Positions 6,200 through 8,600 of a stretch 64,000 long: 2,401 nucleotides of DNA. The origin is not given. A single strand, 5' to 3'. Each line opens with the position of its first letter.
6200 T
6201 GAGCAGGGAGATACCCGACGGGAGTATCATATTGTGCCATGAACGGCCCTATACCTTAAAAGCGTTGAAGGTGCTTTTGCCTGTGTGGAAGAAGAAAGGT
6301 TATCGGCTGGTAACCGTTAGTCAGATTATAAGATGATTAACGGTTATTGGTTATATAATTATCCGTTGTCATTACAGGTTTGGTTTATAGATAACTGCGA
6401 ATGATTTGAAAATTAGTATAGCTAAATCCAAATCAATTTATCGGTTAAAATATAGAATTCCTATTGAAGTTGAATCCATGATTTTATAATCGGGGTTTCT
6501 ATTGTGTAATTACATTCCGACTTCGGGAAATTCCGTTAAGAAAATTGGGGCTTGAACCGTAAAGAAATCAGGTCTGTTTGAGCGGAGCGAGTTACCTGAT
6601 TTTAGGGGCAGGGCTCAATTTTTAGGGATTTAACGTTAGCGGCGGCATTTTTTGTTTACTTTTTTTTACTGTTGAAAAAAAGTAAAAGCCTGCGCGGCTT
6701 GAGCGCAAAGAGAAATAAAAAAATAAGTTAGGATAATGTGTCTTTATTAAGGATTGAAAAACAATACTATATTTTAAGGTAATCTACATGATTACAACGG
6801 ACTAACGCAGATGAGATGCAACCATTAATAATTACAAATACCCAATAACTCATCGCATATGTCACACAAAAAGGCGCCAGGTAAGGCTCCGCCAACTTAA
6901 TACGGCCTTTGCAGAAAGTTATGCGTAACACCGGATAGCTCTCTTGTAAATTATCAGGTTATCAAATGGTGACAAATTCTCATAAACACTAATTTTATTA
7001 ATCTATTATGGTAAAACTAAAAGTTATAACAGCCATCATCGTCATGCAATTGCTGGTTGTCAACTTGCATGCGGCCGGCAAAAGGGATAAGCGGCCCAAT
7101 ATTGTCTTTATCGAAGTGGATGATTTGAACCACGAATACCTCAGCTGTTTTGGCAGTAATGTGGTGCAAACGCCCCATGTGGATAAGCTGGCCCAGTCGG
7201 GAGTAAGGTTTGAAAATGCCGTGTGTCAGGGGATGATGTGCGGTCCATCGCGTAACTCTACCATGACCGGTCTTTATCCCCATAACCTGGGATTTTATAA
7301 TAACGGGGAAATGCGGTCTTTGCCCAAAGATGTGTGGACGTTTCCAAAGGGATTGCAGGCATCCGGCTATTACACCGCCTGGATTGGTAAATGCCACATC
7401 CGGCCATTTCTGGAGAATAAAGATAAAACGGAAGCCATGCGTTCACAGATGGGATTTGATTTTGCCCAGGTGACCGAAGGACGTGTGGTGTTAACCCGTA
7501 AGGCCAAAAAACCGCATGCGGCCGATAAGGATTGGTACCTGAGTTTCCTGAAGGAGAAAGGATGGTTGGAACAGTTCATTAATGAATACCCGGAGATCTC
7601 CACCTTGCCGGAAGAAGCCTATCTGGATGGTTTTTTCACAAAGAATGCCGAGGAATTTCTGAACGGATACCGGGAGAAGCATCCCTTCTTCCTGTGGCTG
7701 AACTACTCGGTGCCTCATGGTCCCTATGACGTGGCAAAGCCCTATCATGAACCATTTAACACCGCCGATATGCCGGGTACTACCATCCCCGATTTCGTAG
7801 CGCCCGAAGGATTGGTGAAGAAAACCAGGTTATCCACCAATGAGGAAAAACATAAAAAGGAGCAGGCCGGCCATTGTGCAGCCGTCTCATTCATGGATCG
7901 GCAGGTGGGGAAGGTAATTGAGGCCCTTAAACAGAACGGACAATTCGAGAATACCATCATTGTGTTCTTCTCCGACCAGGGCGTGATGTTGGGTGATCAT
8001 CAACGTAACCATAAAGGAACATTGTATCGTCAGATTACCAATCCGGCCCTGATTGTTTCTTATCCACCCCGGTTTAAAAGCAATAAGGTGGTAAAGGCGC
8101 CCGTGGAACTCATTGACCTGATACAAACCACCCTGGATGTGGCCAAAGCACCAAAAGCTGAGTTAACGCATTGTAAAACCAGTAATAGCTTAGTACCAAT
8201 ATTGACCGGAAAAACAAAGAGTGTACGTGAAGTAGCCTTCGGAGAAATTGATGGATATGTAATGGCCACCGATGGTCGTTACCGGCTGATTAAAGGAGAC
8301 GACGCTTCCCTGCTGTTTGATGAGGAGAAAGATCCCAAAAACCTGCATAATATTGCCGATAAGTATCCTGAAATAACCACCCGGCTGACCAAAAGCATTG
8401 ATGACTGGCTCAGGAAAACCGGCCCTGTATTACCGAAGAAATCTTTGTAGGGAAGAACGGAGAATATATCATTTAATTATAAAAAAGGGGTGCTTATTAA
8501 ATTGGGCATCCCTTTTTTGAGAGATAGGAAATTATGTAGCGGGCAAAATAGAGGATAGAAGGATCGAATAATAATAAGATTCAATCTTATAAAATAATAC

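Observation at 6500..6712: Roughly 200-bp structured element present twice, with compensatory base changes in three hairpins (candidate novel cis-regulatory or small RNA)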

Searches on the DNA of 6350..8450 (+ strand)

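Call 8: search_rna_families(source=window, start=6350, end=7050, threshold=evalue, max_evalue=10)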
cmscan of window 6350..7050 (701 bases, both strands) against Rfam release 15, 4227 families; matches with E-value up to 10: 11.
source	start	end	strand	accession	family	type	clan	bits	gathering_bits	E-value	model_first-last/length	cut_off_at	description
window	6619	6723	+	RF01591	snoR15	Gene; snRNA; snoRNA; CD-box;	-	20.6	50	7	1-131/131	no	small nucleolar RNA snoR15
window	6648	6731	+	RF01005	MIR530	Gene; miRNA;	-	19.3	85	0.56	44-135/172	no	MIR530 microRNA precursor family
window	6651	6784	+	RF03096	RAGATH-19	Gene; sRNA;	-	16.9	85.6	5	1-141/141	no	RAGATH-19 RNA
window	6635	6702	+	RF03323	mir-3613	Gene; miRNA;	-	16.3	91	2.1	1-86/86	no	mir-3613 microRNA precursor family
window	6429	6504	+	RF00268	snoZ7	Gene; snRNA; snoRNA; CD-box;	CL00057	16.2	43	6.3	1-78/78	no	Small nucleolar RNA snoZ7/snoR77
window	6654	6687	+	RF04239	mir-4679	Gene; miRNA;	-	15.5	88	7.9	1-75/75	no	mir-4679 microRNA precursor family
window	6800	6863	+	RF04210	MIR8643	Gene; miRNA;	-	15.1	135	5.1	44-107/150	no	MIR8643 microRNA precursor family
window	6622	6719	+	RF02103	DLEU1_1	Gene; lncRNA;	-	14.8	30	3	1-190/190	no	Deleted in lymphocytic leukemia 1 conserved region 1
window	6548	6615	+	RF03188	mir-2843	Gene; miRNA;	-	14.5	93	8.5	1-77/77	no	mir-2843 microRNA precursor family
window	6729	6780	+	RF02671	Ysr35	Gene; sRNA;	-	13.7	428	0.18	1-339/339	no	Yersinia sRNA 35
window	6920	7050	+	RF01894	PCA3_2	Gene; lncRNA;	-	7.7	100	5.8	1-121/409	3'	Prostate cancer antigen RNA 3 conserved region 2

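Call 85: search_dna_similar(query=window:6513-6712:+, collection=plasmids, mode=distant, max_evalue=0.01, max_rows=15)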
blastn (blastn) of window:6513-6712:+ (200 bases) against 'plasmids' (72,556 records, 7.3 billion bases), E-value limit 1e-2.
No match.
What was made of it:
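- Tried and rejected: Plasmid BLAST with the window copy: none (call 85).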

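Call 96: search_with_rna_model(model_id=R1, sources=[L119, L120, L121, L122, L123, L245, L246], max_evalue=0.1, filters=off)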
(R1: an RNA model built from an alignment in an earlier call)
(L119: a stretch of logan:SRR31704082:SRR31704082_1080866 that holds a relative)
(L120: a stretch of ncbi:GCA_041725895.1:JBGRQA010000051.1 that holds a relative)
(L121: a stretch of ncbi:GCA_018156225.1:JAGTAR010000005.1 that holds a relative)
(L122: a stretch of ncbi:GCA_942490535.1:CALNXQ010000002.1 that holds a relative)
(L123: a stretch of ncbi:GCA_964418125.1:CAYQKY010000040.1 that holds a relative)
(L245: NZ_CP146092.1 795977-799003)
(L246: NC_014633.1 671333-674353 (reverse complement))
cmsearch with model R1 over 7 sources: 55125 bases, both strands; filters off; matches with E-value up to 0.1: 3.
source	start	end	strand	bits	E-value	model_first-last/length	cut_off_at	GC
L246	1490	1533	+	53.9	1.6e-12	1-44/44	no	0.34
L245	1243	1286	-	51.6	7.1e-12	1-44/44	no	0.55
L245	1496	1541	+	35.9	2e-07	1-44/44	no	0.57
